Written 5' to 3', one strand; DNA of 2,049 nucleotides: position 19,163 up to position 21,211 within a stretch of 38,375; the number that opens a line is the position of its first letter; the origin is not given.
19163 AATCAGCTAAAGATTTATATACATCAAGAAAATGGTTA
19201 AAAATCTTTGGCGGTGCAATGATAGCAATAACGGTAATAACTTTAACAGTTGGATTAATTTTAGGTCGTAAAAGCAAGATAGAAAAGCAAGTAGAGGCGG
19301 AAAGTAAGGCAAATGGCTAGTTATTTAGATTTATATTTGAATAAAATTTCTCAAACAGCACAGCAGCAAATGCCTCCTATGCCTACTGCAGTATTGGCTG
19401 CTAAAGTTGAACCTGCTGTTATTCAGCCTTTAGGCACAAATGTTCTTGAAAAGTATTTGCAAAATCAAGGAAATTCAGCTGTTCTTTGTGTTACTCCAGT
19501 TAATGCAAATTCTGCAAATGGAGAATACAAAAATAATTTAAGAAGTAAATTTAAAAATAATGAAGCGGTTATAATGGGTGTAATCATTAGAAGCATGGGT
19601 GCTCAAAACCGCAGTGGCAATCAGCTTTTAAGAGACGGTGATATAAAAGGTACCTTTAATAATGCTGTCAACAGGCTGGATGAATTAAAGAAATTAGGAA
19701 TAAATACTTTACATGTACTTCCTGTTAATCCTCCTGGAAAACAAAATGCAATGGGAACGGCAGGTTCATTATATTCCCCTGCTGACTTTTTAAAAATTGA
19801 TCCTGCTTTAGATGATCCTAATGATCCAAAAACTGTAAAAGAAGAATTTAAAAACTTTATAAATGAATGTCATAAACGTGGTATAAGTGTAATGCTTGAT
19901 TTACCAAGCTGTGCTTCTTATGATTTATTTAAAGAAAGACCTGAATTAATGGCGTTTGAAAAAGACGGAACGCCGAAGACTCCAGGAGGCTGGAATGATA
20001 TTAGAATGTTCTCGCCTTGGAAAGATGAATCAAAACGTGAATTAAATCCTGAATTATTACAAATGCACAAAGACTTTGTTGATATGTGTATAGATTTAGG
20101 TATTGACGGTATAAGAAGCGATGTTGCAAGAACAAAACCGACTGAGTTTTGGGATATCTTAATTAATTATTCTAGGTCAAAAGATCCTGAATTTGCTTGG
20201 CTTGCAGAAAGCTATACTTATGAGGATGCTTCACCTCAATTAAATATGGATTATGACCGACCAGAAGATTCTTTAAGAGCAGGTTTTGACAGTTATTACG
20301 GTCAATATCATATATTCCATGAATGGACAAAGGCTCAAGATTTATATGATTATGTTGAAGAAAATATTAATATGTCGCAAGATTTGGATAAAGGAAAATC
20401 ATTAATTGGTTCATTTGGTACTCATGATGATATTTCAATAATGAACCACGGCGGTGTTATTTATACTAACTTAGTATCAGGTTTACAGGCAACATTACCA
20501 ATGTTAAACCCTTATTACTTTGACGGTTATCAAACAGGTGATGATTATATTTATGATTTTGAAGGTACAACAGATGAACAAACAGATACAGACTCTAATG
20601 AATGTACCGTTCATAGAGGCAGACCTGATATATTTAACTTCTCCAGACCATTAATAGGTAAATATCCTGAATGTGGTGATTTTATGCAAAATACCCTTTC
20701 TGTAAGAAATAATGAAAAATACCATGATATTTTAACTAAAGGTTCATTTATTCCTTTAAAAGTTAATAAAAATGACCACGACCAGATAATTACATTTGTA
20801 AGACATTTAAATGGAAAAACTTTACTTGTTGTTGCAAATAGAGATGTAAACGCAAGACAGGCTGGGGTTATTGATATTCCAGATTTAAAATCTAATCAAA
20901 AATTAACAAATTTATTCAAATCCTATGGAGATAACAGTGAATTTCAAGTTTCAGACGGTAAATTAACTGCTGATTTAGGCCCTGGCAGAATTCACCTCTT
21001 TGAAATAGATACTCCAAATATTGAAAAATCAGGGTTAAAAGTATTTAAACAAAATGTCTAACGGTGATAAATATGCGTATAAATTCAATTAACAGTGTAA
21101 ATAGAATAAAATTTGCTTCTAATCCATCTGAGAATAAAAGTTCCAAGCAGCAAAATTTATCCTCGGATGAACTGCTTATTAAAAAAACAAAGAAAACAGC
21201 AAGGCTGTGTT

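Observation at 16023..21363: Translationally coupled four-gene operon of unknown function: two paralogous membrane proteins, a divergent cytoplasmic GH13 and a small bitopic protein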

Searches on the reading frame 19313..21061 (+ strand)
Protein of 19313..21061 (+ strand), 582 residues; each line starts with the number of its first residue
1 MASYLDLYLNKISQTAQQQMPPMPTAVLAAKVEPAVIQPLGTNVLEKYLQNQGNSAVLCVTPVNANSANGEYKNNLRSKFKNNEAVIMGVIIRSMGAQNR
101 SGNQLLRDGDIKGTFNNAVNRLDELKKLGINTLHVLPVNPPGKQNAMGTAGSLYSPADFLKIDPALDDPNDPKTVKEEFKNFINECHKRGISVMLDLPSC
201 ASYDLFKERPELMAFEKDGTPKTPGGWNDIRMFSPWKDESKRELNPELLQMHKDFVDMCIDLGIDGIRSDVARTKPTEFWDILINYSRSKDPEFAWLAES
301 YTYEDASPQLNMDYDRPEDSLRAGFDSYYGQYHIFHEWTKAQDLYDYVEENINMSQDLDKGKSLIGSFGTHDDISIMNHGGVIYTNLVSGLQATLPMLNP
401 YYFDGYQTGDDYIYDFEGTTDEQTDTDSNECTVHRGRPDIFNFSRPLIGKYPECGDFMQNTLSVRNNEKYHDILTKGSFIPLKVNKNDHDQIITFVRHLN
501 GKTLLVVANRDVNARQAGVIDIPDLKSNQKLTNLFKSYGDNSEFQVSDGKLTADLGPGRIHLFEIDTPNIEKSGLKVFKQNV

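Call 3: search_protein_families(library=pfam, proteins=[window:19313-21061:+], max_evalue=1)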
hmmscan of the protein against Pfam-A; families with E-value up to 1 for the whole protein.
window:19313-21061:+ (582 aa): 7 families
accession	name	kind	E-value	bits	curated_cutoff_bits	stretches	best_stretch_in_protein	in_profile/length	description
PF00128.31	Alpha-amylase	-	1.7e-07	31.3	22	1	108-211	11-104/446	Alpha amylase, catalytic domain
PF16657.11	Malt_amylase_C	-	0.00011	22.7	27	1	486-556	7-69/75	Maltogenic Amylase, C-terminal domain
PF00150.24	Cellulase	-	0.0053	16.7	23.5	0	172-200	57-85/272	Cellulase (glycosyl hydrolase family 5)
PF14871.12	GHL6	-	0.014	16.1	35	1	172-244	39-116/132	Hypothetical glycosyl hydrolase 6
PF14701.12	hDGE_amylase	-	0.017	14.7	27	1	113-196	19-97/439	Glycogen debranching enzyme, glucanotransferase domain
PF21702.3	GLGE_C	-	0.02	15.5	27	1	486-523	3-42/87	GLGE, C-terminal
PF02806.24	Alpha-amylase_C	-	0.062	14.1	21.2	1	486-531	5-51/95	Alpha amylase, C-terminal all-beta domain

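Call 4: search_protein_families(library=ncbifam, proteins=[window:19313-21061:+], max_evalue=1)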
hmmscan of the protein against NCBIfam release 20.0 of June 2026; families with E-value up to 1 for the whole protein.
window:19313-21061:+ (582 aa): 21 families
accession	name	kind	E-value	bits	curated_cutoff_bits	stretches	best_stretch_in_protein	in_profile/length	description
TIGR02456.1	treS_nterm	equivalog_domain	1.3e-11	43.7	678.35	2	108-198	20-97/539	maltose alpha-D-glucosyltransferase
NF041321.1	Alpha-amyl_MalA_Halo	equivalog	1.8e-11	43.1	875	1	84-303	259-458/666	alpha-amylase MalA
TIGR02102.1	pullulan_Gpos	equivalog_domain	6.4e-09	34.2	1042.25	1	81-224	448-606/1113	pullulanase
TIGR02402.1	trehalose_TreZ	equivalog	1.1e-08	33.9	538.8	1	112-197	108-181/545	malto-oligosyltrehalose trehalohydrolase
TIGR02403.1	trehalose_treC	equivalog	6e-08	31.8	799.05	2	109-197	20-95/544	alpha,alpha-phosphotrehalase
TIGR02104.1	pulA_typeI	equivalog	8.9e-08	30.7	504.5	1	54-197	100-249/605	type I pullulanase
NF008183.0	PRK10933.1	subfamily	9.4e-08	31.2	535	2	109-197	26-101/551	alpha,alpha-phosphotrehalase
NF041090.1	Cyc-maltodext_AglB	equivalog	3e-06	26.3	540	1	96-306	49-242/470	cyclomaltodextrinase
TIGR02401.1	trehalose_TreY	equivalog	3e-06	25.8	498.65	2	461-534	732-803/838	malto-oligosyltrehalose synthase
TIGR02100.1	glgX_debranch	equivalog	5e-06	24.9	640.9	1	72-197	143-265/688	glycogen debranching protein GlgX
NF007058.0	PRK09505.2-3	equivalog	9.8e-05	20.6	897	1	113-231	247-368/742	alpha-amylase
NF051899.1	BetGalacBglAAgro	equivalog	0.00043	18.8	900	1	108-197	20-96/537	beta-galactosidase BglA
NF002983.0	PRK03705.1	equivalog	0.00047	18.3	901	1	110-210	171-275/658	glycogen debranching protein GlgX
NF011086.0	PRK14511.1-3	equivalog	0.0025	16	1411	1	459-512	807-858/924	malto-oligosyltrehalose synthase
NF011077.0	PRK14507.1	equivalog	0.0025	15.2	2148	1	462-514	1578-1628/1693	malto-oligosyltrehalose synthase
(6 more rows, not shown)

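Call 10: search_solved_structures(query=window:19313-21061:+, max_evalue=0.01, show_alignments=2)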
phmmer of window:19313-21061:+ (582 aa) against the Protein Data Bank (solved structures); distinct sequences matched with E-value up to 0.01: 53.
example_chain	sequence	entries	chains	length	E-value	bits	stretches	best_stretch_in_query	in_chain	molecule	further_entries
4gkl_A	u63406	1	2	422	2e-15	59.4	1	117-315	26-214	Alpha-amylase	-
1gju_A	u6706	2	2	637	5.5e-15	58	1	85-252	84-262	MALTODEXTRIN GLYCOSYLTRANSFERASE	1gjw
3dhu_A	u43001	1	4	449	7.3e-15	57.6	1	107-350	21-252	Alpha-amylase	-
3zss_A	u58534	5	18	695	2.9e-09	39.1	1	112-303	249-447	PUTATIVE GLUCANOHYDROLASE PEP1A | PUTATIVE GLUCANOHYDROLASE PEP1A GLGE ISOFORM 1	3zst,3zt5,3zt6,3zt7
5vsj_A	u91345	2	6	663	9.8e-09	37.4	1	112-303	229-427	Alpha-1,4-glucan:maltose-1-phosphate maltosyltransferase 1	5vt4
4u2y_A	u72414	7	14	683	1.1e-08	37.3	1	112-303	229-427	Alpha-1,4-glucan:maltose-1-phosphate maltosyltransferase 1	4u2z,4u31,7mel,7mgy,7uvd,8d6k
5cvs_A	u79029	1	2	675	1.7e-08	36.6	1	112-303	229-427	Alpha-1,4-glucan:maltose-1-phosphate maltosyltransferase 1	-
4cn4_A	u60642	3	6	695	1.8e-08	36.5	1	112-303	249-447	ALPHA-1,4-GLUCAN:MALTOSE-1-PHOSPHATE MALTOSYLTRANSFERASE 1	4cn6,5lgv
5cgm_A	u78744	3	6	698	1.9e-08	36.4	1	110-302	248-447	Alpha-1,4-glucan:maltose-1-phosphate maltosyltransferase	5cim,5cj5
2ya2_A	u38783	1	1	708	2e-08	36.4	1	112-227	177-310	PUTATIVE ALKALINE AMYLOPULLULANASE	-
2ya0_A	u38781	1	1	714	2e-08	36.3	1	112-227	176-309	PUTATIVE ALKALINE AMYLOPULLULANASE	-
8z2u_A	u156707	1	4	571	2.1e-08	36.3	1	108-247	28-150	maltose alpha-D-glucosyltransferase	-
5ykb_A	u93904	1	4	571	2.1e-08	36.3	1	108-247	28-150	Trehalose synthase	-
9ezl_A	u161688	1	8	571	2.1e-08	36.3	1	108-247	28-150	maltose alpha-D-glucosyltransferase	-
8z2l_A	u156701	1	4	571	2.1e-08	36.3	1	108-247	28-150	maltose alpha-D-glucosyltransferase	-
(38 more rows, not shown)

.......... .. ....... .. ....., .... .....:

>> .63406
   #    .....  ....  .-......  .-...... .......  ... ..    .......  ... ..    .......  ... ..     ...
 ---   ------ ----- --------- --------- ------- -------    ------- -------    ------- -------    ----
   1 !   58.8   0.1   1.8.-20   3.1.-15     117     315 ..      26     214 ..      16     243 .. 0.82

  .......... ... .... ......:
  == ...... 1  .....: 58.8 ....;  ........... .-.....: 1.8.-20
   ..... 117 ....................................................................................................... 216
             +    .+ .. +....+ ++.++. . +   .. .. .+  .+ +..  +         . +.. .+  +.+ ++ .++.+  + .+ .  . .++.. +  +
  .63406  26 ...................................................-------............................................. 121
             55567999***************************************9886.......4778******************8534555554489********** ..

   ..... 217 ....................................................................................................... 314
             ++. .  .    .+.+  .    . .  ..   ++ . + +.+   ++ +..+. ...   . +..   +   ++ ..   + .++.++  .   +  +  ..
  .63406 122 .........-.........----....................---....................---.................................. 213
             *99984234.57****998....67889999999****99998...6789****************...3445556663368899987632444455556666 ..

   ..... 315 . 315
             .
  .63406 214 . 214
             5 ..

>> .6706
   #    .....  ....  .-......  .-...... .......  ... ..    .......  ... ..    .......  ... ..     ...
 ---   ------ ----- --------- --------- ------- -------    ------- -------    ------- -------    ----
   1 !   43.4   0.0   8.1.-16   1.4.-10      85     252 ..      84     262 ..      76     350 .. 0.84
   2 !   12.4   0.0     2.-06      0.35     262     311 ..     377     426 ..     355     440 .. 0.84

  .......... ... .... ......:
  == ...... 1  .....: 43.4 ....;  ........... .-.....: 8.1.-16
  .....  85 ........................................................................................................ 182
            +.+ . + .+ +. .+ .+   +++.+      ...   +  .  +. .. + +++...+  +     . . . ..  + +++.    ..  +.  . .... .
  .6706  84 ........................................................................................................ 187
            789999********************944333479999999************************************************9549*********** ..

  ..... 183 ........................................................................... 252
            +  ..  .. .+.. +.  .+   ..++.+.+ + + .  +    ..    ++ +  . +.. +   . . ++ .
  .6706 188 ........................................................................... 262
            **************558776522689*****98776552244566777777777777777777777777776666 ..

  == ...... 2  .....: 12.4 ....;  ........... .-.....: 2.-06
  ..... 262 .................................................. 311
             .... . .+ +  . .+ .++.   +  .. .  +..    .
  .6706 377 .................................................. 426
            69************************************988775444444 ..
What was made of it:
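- On GH13 (alpha-amylase family), for C: 4gkl has DMVLNHA at the aligned position (call 10).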

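Call 18: find_homologous_proteins(query=window:19313-21061:+)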
Query window:19313-21061:+ (582 aa): 3371 proteins with E <= 0.001 among 8000 candidates; the best 120 are listed.
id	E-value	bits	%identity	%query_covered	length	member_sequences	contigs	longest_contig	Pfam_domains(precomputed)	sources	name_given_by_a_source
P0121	0.0e+0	1344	99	100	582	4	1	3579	PF00128.32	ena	-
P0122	0.0e+0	1239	90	100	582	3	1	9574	PF00128.32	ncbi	-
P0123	0.0e+0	1097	79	100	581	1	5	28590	-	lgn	-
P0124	0.0e+0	1093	79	100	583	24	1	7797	PF00128.32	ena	-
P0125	0.0e+0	1086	78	100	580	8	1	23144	-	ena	-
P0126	0.0e+0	1085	79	100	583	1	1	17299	-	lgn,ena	-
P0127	0.0e+0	1085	78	100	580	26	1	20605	-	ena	-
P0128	0.0e+0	1083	78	100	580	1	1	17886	-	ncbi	-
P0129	0.0e+0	1081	78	100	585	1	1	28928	-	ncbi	-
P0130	0.0e+0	1079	78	100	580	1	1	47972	-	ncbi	-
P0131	0.0e+0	1077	79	100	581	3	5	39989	PF00128.32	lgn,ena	-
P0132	0.0e+0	1076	79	100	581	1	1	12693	-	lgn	-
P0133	0.0e+0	1074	79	100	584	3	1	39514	-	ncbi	-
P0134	0.0e+0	1071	79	100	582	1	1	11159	-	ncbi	-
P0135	0.0e+0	1069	77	100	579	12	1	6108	PF00128.32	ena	-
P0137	0.0e+0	1068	77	100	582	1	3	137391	PF00128.32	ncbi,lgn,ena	-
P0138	0.0e+0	1067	77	100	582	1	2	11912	PF00128.32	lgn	-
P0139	0.0e+0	1066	77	100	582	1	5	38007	PF00128.32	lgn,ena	-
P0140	0.0e+0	1066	77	100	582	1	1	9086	PF00128.32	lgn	-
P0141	0.0e+0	1066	77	100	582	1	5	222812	PF00128.32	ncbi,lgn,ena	-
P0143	0.0e+0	1065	77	100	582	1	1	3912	PF00128.32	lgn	-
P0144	0.0e+0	1063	77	100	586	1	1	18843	PF00128.32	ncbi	-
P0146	0.0e+0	1061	78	100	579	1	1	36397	PF00128.32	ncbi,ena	-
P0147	0.0e+0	1061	78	100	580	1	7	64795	PF00128.32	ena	-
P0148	0.0e+0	1060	78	100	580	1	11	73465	PF00128.32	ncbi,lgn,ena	-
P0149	0.0e+0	1060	78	100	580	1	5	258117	PF00128.32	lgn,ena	-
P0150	0.0e+0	1060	78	100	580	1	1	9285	PF00128.32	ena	-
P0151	0.0e+0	1059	77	100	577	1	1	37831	PF00128.32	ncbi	-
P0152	0.0e+0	1059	78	100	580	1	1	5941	PF00128.32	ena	-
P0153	0.0e+0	1059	78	100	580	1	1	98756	PF00128.32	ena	-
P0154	0.0e+0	1059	78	100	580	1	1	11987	PF00128.32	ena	-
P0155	0.0e+0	1059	78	100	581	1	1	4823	PF00128.32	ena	-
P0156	0.0e+0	1058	78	100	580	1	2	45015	PF00128.32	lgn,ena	-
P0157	0.0e+0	1058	78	100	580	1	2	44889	PF00128.32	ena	-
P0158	0.0e+0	1058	78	100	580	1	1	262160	PF00128.32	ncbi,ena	-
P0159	0.0e+0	1056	78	100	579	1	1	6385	PF00128.32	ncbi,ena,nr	ncbi:hypothetical protein II906_10695 [bacterium]|nr:hypothetical protein [bacterium]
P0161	0.0e+0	1055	76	100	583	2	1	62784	PF00128.32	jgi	-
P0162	0.0e+0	1055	77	100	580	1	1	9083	PF00128.32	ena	-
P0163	0.0e+0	1054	77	100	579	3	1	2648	PF00128.32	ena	-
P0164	0.0e+0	1053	78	100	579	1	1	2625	PF00128.32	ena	-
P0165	0.0e+0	1053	77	100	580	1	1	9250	PF00128.32,PF16657.12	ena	-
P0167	0.0e+0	1051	77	100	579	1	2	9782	PF00128.32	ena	-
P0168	0.0e+0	1049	76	100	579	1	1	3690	PF00128.32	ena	-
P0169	0.0e+0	1047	76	100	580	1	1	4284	PF00128.32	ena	-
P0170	0.0e+0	1047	76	100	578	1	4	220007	PF00128.32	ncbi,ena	-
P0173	0.0e+0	1043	77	100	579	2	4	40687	PF00128.32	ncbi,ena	-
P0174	0.0e+0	1043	76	100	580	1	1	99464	PF00128.32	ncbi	-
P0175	0.0e+0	1042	76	100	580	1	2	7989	PF00128.32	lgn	-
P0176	0.0e+0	1042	77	100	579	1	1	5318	PF00128.32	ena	-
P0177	0.0e+0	1042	76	100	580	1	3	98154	PF00128.32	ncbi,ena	-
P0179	0.0e+0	1041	76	100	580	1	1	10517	PF00128.32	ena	-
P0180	0.0e+0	1041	76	100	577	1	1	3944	PF00128.32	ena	-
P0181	0.0e+0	1041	77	100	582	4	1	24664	PF00128.32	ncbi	-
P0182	0.0e+0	1041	76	100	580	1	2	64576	PF00128.32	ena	-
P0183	0.0e+0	1039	76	100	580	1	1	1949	PF00128.32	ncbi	-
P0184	0.0e+0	1039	76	100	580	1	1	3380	PF00128.32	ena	-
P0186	0.0e+0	1038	77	100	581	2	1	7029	PF00128.32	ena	-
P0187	0.0e+0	1038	78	94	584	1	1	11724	PF00128.32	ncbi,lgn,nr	ncbi:MAG: hypothetical protein LUG16_03655 [Candidatus Gastranaerophilales bacterium]|nr:hypothetica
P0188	0.0e+0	1036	75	100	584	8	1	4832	PF00128.32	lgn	-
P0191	0.0e+0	1033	77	98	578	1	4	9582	PF00128.32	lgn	-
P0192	0.0e+0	1033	76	100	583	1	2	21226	PF00128.32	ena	-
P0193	0.0e+0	1032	77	100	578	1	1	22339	PF16657.12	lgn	-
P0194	0.0e+0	1029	77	98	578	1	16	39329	PF00128.32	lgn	-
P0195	0.0e+0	1029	74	100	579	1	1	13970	PF00128.32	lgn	-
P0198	0.0e+0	1027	75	100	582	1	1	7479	PF00128.32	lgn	-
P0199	0.0e+0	1023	74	100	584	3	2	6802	PF00128.32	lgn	-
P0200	0.0e+0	1022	75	100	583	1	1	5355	PF00128.32,PF16657.12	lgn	-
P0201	0.0e+0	1021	74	100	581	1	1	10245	PF00128.32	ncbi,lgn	-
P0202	0.0e+0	1021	74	100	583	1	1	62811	PF00128.32,PF16657.12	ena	-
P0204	0.0e+0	1020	76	100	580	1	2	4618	PF00128.32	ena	-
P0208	0.0e+0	1017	74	100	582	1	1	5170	PF16657.12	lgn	-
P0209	0.0e+0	1014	74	100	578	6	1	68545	PF00128.32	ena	-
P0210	0.0e+0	1014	78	94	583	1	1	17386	PF00128.32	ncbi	-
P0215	0.0e+0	1011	75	100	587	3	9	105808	PF00128.32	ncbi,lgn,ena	-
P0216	0.0e+0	1011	74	100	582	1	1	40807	PF00128.32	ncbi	-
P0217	0.0e+0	1010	74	100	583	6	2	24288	PF00128.32,PF16657.12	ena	-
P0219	2.4e-298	1009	74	100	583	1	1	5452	PF00128.32,PF16657.12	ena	-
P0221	4.6e-298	1008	75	100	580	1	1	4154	PF00128.32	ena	-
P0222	8.5e-298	1007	74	100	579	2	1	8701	PF00128.32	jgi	-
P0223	1.1e-297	1006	74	100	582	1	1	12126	PF16657.12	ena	-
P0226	1.1e-296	1003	74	100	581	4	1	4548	PF00128.32,PF16657.12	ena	-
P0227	1.9e-296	1002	74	100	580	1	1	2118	PF00128.32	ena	-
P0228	3.3e-296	1001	74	100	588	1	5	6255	PF00128.32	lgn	-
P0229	3.8e-296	1001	74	100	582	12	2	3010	PF16657.12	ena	-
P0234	1.2e-293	993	73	100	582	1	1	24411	PF00128.32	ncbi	-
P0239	5.0e-289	978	72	100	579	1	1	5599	PF00128.32,PF16657.12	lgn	-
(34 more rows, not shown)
